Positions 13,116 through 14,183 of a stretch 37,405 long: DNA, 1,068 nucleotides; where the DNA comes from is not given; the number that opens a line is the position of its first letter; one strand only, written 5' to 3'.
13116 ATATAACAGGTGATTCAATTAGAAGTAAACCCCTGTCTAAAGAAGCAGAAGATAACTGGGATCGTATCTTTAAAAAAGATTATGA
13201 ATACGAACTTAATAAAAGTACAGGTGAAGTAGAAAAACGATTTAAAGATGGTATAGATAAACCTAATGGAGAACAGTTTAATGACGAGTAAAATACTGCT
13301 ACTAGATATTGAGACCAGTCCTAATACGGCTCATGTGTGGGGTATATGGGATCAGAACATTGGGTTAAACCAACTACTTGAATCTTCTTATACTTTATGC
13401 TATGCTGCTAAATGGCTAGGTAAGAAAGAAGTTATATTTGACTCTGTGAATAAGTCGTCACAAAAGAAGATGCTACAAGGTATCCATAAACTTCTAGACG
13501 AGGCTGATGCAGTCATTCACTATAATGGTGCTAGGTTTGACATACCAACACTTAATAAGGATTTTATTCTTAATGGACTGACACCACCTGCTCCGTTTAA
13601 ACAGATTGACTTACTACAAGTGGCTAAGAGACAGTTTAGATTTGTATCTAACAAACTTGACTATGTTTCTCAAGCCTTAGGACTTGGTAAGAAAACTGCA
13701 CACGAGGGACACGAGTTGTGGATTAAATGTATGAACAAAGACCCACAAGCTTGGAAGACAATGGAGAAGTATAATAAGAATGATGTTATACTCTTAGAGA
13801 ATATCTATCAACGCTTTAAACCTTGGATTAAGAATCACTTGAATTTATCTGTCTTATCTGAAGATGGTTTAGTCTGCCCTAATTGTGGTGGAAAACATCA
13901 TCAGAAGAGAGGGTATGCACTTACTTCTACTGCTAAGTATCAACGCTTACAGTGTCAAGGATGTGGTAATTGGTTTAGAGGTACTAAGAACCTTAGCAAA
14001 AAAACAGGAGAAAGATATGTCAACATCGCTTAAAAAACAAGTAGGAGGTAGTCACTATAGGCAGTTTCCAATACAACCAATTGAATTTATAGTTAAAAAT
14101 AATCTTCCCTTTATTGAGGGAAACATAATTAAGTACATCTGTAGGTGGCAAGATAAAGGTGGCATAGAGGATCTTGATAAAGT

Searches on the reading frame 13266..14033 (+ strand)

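Call 19: search_protein_families(library=pfam, proteins=[window:13266-14033:+], max_evalue=0.01)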
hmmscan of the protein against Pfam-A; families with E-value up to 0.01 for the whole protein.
window:13266-14033:+ (255 aa): 4 families
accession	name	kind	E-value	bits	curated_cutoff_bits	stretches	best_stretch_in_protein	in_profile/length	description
PF13482.12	RNase_H_2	-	2.5e-15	57.3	22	1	60-183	38-163/165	RNase_H superfamily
PF00929.31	RNase_T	-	4.3e-05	24.6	24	1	62-148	66-153/164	Exonuclease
PF10108.15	DNA_pol_B_exo2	-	6e-05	23.3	24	0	62-113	33-85/213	Predicted 3'-5' exonuclease related to the exonuclease domain of PolB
PF03104.25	DNA_pol_B_exo1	-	0.0022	17.8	23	0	58-97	138-176/242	DNA polymerase family B, exonuclease domain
